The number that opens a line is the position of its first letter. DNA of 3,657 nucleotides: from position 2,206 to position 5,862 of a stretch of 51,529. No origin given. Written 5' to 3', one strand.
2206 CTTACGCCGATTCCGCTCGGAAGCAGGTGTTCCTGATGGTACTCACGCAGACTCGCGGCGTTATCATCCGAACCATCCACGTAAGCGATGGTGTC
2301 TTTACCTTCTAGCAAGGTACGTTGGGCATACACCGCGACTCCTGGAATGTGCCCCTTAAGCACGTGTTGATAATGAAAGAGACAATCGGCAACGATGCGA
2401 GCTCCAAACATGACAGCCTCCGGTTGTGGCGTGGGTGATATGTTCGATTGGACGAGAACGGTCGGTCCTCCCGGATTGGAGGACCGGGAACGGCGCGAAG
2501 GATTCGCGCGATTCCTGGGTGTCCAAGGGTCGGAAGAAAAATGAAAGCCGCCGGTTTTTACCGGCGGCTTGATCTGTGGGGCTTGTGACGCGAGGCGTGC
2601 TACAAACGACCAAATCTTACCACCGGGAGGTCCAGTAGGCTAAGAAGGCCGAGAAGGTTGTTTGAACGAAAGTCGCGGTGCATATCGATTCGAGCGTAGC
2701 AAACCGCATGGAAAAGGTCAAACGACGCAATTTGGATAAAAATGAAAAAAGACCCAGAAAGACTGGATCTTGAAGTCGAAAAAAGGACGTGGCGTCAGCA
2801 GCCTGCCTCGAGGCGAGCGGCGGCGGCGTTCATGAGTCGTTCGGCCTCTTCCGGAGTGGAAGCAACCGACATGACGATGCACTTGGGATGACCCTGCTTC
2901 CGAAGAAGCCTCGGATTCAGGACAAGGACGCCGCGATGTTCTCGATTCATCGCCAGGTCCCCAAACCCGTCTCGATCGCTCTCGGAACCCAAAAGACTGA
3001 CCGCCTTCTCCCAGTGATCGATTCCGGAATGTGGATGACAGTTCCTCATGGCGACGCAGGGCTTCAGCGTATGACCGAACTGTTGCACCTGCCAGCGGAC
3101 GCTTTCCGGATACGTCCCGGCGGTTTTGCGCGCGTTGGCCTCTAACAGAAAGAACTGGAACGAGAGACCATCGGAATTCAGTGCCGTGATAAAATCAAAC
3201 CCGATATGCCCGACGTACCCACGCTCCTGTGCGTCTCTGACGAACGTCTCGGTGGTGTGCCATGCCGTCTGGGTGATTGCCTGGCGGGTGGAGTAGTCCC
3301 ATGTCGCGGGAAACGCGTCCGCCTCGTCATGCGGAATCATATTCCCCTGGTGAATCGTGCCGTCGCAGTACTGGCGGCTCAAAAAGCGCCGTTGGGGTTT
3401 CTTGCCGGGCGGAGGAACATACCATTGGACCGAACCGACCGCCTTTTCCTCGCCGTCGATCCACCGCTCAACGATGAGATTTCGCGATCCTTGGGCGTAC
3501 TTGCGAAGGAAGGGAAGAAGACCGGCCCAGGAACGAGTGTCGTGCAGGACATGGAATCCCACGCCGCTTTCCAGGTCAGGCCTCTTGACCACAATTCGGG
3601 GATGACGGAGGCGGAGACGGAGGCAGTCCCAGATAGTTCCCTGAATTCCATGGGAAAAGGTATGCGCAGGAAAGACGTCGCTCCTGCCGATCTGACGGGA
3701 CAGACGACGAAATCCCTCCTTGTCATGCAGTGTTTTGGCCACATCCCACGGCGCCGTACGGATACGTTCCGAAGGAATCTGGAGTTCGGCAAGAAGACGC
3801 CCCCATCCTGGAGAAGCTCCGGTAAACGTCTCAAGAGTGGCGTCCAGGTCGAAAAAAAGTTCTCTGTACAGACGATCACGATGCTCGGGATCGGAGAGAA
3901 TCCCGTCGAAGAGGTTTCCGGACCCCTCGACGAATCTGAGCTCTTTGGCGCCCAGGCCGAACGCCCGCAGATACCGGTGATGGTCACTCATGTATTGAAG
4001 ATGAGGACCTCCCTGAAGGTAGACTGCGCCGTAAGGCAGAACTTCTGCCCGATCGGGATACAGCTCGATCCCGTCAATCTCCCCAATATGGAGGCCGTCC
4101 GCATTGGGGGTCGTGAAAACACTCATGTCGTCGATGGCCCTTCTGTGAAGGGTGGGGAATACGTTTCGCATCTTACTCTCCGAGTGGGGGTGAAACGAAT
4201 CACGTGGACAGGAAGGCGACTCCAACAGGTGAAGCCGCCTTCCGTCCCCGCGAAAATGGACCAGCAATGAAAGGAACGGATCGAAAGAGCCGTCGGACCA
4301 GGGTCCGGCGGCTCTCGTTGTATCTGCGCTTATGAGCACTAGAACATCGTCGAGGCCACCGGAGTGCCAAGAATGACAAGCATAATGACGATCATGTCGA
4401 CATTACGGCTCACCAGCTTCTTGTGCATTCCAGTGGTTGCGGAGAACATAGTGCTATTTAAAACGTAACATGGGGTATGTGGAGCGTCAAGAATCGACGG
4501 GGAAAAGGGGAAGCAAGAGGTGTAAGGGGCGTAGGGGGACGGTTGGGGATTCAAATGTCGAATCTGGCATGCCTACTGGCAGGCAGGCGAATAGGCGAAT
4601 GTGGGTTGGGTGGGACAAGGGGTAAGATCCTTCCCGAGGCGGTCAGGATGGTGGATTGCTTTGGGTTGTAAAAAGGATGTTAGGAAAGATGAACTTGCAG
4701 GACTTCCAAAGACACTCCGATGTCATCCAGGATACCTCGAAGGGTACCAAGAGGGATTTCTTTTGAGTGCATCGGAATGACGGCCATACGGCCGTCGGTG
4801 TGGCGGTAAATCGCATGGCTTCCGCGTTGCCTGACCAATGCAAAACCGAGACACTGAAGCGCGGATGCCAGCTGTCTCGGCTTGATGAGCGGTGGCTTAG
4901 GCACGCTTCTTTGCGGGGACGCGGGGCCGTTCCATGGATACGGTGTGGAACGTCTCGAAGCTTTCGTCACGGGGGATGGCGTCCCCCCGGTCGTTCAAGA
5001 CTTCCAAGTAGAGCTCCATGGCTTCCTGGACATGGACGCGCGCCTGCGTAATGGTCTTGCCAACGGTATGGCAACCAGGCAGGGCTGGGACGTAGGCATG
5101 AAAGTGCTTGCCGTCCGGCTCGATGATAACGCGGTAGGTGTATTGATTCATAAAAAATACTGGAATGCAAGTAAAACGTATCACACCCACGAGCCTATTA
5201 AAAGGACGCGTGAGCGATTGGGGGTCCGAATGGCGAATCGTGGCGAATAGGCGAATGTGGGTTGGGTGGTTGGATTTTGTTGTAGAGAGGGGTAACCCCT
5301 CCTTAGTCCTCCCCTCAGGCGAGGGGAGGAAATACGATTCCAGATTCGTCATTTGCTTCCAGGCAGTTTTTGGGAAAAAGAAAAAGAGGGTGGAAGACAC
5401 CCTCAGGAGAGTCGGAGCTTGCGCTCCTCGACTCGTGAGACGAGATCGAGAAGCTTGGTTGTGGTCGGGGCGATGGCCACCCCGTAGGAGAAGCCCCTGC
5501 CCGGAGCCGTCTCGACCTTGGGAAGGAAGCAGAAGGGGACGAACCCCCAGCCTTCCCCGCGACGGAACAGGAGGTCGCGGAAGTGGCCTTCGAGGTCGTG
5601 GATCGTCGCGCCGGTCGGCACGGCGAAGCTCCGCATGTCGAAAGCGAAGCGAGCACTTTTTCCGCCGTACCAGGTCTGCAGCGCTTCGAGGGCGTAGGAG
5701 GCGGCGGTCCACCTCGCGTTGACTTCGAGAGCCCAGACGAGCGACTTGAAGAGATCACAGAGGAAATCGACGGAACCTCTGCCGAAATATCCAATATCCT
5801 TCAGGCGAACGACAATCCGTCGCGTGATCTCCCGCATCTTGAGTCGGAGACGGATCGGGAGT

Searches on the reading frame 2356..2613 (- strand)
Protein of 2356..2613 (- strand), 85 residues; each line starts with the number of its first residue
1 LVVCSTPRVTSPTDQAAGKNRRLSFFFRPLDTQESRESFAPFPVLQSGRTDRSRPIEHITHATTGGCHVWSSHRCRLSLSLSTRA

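Call 92: search_protein_families(library=pfam, proteins=[window:2356-2613:-], max_evalue=0.1)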
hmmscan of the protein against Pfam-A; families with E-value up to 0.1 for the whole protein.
window:2356-2613:- (85 aa): 0 families

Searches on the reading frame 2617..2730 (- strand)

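Call 92: search_protein_families(library=pfam, proteins=[window:2617-2730:-], max_evalue=0.1)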
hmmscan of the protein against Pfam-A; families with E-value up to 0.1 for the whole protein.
window:2617-2730:- (37 aa): 1 family
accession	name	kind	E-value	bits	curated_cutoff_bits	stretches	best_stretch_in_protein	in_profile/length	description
PF12907.13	zf-met2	-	0.051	14.1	27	1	15-30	3-18/38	Zinc-binding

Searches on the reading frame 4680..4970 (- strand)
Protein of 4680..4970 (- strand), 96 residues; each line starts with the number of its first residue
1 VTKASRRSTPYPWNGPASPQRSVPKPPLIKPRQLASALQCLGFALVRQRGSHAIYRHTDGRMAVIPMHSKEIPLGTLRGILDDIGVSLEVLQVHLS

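Call 5: search_protein_families(library=pfam, proteins=[window:4680-4970:-], max_evalue=0.1)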
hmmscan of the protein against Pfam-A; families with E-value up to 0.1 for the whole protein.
window:4680-4970:- (96 aa): 1 family
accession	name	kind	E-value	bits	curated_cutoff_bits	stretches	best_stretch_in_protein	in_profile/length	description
PF07927.17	HicA_toxin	-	3.6e-16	59.4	27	1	32-86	2-58/58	HicA toxin of bacterial toxin-antitoxin,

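Call 6: search_protein_families(library=ncbifam, proteins=[window:4680-4970:-], max_evalue=0.1)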
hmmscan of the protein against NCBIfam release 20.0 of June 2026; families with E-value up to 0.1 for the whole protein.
window:4680-4970:- (96 aa): 0 families

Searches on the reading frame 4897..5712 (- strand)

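Call 92: search_protein_families(library=pfam, proteins=[window:4897-5712:-], max_evalue=0.1)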
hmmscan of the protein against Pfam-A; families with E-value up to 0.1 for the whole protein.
window:4897-5712:- (271 aa): 2 families
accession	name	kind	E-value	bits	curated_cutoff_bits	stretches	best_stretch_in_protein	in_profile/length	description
PF15919.11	HicB_lk_antitox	-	6.8e-09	36.4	27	1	193-255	1-64/123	HicB_like antitoxin of bacterial toxin-antitoxin system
PF21748.3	UPF0150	-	2e-05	24.9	27.3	1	188-247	7-64/64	UPF0150-like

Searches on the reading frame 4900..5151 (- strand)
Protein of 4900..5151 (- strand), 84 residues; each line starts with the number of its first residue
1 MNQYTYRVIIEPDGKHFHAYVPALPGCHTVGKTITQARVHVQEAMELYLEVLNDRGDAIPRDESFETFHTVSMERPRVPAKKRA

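Call 5: search_protein_families(library=pfam, proteins=[window:4900-5151:-], max_evalue=0.1)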
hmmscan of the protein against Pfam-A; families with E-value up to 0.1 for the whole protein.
seq(84 aa): 2 families
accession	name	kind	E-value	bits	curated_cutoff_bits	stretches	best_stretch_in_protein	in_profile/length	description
PF15919.11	HicB_lk_antitox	-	5.1e-10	40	27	1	6-68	1-64/123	HicB_like antitoxin of bacterial toxin-antitoxin system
PF21748.3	UPF0150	-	2e-06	28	27.3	1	2-60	8-64/64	UPF0150-like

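Call 6: search_protein_families(library=ncbifam, proteins=[window:4900-5151:-], max_evalue=0.1)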
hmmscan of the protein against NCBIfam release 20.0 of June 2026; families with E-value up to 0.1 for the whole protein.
seq(84 aa): 0 families
